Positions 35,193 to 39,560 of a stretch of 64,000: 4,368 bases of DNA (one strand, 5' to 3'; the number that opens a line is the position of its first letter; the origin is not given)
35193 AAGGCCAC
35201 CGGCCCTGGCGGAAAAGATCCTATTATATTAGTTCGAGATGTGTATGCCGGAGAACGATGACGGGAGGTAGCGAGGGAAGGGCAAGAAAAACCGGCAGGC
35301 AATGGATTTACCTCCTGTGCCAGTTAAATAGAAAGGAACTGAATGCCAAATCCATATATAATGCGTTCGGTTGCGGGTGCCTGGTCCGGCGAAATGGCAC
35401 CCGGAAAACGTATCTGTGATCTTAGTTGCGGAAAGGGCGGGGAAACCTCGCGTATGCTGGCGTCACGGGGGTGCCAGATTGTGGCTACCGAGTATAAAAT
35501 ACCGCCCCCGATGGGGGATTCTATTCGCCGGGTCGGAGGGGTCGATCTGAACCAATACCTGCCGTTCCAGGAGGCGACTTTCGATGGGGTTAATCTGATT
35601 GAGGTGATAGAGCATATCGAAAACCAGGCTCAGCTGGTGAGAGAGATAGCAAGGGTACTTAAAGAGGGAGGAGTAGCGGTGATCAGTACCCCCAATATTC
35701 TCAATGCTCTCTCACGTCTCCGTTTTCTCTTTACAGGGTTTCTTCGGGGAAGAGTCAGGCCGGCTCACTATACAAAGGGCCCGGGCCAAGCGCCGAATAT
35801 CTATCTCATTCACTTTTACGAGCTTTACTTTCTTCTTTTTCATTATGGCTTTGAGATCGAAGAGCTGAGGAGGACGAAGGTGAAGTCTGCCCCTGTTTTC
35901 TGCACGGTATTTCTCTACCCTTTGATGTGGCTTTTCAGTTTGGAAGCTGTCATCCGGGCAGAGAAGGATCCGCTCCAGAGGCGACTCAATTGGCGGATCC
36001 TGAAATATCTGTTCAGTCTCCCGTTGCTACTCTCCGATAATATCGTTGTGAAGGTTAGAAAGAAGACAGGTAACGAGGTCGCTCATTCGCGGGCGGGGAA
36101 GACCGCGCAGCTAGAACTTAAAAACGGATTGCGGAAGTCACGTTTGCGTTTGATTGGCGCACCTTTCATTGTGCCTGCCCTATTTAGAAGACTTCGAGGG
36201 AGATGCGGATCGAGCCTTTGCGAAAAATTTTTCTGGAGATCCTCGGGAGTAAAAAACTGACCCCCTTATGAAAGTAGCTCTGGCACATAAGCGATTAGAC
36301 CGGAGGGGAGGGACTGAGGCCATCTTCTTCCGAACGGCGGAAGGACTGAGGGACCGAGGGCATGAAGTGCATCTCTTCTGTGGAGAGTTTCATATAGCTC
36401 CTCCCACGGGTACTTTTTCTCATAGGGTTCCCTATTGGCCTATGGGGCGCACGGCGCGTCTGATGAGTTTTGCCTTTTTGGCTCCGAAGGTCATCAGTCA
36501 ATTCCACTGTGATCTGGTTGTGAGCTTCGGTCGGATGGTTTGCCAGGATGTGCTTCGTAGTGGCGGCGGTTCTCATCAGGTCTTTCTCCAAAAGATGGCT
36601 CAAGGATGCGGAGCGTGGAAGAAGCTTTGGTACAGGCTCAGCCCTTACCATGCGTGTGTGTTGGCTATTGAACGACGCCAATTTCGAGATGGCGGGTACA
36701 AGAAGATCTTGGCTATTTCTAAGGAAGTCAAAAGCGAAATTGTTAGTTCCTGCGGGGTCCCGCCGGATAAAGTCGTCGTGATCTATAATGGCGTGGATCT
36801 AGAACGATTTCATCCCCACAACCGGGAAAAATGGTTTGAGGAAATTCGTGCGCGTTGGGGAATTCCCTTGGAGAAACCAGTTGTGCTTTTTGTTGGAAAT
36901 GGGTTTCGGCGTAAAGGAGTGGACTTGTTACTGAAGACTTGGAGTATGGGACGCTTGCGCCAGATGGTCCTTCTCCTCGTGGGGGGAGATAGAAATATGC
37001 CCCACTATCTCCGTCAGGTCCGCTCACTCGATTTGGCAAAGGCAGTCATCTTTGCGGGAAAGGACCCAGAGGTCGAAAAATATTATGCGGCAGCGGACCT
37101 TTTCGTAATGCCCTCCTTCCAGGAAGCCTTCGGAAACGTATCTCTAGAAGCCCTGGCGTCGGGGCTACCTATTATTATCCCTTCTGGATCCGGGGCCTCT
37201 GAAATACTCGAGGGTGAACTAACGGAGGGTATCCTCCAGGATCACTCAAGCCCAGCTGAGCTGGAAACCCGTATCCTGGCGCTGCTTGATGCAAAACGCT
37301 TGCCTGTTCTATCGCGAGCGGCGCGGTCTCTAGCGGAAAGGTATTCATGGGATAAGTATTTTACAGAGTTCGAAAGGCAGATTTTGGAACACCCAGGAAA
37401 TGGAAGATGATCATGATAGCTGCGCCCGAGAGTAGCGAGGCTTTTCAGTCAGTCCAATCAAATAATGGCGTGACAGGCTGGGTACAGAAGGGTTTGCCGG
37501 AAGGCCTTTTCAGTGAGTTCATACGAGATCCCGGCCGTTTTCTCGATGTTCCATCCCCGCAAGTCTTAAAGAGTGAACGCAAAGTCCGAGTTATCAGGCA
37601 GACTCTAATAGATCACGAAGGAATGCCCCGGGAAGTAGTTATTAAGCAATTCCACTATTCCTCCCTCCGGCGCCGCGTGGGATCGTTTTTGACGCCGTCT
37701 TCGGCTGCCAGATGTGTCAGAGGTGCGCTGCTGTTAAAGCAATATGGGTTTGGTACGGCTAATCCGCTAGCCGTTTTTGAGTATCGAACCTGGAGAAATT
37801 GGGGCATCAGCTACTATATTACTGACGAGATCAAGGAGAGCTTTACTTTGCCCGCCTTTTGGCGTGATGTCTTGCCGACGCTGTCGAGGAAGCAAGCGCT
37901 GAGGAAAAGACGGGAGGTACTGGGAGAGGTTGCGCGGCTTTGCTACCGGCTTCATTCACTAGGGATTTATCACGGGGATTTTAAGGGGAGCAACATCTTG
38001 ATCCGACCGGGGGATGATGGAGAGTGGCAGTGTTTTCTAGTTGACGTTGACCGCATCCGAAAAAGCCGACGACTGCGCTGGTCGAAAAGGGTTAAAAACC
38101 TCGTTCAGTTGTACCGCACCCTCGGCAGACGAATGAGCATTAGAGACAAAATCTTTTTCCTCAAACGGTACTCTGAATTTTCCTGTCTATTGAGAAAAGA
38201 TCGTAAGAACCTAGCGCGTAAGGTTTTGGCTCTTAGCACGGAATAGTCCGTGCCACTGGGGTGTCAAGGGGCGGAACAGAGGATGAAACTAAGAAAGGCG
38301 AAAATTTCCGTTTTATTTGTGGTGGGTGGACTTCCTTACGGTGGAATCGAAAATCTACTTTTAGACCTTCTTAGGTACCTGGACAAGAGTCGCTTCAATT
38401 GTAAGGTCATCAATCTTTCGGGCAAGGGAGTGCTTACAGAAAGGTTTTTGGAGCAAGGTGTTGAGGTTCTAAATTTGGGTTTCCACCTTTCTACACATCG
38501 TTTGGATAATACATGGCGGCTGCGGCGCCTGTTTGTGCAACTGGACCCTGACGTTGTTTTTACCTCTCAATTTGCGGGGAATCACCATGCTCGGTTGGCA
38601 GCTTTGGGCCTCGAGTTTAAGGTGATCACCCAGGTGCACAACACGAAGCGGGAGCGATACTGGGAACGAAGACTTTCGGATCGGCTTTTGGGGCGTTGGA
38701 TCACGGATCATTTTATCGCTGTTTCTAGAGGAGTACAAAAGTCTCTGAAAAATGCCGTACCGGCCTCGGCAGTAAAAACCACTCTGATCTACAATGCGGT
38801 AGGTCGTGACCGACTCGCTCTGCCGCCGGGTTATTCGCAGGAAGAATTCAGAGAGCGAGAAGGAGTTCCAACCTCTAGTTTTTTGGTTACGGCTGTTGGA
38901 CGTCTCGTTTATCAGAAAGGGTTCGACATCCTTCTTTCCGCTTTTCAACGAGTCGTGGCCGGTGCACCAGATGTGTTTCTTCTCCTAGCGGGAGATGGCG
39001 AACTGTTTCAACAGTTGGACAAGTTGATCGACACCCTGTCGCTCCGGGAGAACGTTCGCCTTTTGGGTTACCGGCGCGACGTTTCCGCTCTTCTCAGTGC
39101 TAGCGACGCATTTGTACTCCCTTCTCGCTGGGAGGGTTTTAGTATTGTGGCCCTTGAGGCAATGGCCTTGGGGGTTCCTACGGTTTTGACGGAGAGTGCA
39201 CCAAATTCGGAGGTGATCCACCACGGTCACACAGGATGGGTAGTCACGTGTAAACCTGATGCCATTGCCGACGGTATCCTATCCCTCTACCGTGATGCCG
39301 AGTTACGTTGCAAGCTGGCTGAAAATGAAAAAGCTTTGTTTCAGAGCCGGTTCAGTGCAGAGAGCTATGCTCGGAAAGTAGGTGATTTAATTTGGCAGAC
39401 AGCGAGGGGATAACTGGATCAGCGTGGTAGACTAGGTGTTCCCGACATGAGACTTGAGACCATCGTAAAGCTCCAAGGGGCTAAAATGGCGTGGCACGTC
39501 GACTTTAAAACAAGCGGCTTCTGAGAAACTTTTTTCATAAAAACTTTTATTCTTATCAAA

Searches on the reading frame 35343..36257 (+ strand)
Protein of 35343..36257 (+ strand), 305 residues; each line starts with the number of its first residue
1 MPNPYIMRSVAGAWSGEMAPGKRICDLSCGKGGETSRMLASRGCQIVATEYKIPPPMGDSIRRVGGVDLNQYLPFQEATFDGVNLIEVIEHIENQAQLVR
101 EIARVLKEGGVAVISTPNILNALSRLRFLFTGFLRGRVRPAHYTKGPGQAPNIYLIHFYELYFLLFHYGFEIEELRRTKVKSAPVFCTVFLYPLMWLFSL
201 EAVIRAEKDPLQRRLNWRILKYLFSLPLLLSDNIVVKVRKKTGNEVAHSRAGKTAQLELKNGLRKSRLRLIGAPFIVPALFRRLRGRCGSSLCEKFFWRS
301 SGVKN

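Call 40: search_protein_families(library=pfam, proteins=[window:35343-36257:+], max_evalue=0.00001)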
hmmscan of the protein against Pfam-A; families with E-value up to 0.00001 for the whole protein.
window:35343-36257:+ (305 aa): 5 families
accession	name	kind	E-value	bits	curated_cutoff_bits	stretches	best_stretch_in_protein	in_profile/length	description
PF13489.12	Methyltransf_23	-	4.7e-13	49.6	27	1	19-119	21-121/164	Methyltransferase domain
PF08241.18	Methyltransf_11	-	1.7e-12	48.2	21.2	1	26-114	2-95/95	Methyltransferase domain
PF13847.12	Methyltransf_31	-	1.1e-08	35.3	27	1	69-123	63-118/145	Methyltransferase domain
PF13649.12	Methyltransf_25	-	1.6e-07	32.4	27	1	24-110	1-97/97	Methyltransferase domain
PF08242.18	Methyltransf_12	-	5.3e-07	30.7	30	1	26-111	2-97/98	Methyltransferase domain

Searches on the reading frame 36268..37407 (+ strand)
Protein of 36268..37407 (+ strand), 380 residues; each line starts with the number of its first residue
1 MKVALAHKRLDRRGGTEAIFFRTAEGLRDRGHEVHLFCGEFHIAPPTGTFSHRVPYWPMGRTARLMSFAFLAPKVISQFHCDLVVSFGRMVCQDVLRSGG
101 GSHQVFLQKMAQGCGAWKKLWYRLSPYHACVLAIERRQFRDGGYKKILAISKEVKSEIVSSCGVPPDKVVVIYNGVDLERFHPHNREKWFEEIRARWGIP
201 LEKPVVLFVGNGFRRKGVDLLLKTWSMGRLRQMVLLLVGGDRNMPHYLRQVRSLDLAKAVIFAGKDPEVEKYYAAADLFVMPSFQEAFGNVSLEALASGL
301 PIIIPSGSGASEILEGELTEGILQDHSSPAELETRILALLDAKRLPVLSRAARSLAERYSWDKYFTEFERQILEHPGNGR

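Call 40: search_protein_families(library=pfam, proteins=[window:36268-37407:+], max_evalue=0.00001)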
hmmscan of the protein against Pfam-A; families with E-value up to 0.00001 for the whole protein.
window:36268-37407:+ (380 aa): 5 families
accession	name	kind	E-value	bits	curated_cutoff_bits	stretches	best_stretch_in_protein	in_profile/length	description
PF13692.12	Glyco_trans_1_4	-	6.9e-27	94.9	27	1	203-341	1-141/142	Glycosyl transferases group 1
PF00534.26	Glycos_transf_1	-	9.9e-27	94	26.4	1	191-343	3-159/172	Glycosyl transferases group 1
PF13439.12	Glyco_transf_4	-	6.7e-21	75.5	28.5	1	14-180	2-170/170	Glycosyltransferase Family 4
PF20706.3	GT4-conflict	-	3.4e-12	46.5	26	1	262-326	268-337/385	Family 4 Glycosyltransferase in conflict systems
PF13579.12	Glyco_trans_4_4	-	2.6e-07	31.5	29.7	1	14-175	1-158/158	Glycosyl transferase 4-like domain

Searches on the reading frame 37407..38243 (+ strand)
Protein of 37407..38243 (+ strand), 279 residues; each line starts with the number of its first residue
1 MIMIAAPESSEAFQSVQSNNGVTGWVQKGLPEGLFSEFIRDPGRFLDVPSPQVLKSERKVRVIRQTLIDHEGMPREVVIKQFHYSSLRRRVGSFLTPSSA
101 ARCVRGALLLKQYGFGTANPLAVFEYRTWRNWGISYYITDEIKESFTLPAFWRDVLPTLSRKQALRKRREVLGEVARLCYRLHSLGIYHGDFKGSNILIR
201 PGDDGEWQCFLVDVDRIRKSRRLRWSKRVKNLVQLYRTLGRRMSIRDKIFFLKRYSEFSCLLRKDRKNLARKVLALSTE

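Call 40: search_protein_families(library=pfam, proteins=[window:37407-38243:+], max_evalue=0.00001)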
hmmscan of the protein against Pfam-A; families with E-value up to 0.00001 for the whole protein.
window:37407-38243:+ (279 aa): 1 family
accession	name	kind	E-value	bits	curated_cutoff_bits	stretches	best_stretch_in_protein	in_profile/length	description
PF06293.20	Kdo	-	2.4e-13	50.4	21.3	1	163-255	115-207/207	Lipopolysaccharide kinase (Kdo/WaaP) family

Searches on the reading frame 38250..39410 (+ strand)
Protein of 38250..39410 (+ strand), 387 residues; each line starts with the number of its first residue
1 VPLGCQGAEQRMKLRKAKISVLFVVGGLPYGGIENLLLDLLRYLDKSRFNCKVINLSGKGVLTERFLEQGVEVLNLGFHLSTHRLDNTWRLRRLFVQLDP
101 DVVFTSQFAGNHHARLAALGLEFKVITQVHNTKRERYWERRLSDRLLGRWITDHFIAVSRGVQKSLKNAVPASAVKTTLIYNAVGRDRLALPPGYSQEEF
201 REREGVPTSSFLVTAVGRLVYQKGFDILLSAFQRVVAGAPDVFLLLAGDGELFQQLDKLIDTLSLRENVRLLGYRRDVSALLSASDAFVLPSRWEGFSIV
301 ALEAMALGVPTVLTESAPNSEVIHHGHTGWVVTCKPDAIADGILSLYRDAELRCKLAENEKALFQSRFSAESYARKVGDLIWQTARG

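Call 40: search_protein_families(library=pfam, proteins=[window:38250-39410:+], max_evalue=0.00001)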
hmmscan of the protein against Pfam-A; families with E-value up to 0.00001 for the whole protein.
window:38250-39410:+ (387 aa): 5 families
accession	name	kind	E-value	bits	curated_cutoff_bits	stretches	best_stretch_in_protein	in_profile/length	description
PF00534.26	Glycos_transf_1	-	7.5e-43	146.5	26.4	1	197-361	2-170/172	Glycosyl transferases group 1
PF13692.12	Glyco_trans_1_4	-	4.5e-35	121.4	27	1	212-349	3-142/142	Glycosyl transferases group 1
PF13439.12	Glyco_transf_4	-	1.8e-19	70.8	28.5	1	30-185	1-167/170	Glycosyltransferase Family 4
PF20706.3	GT4-conflict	-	5.7e-13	49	26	1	187-316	173-313/385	Family 4 Glycosyltransferase in conflict systems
PF13579.12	Glyco_trans_4_4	-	1.2e-12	48.9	29.7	1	31-182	1-157/158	Glycosyl transferase 4-like domain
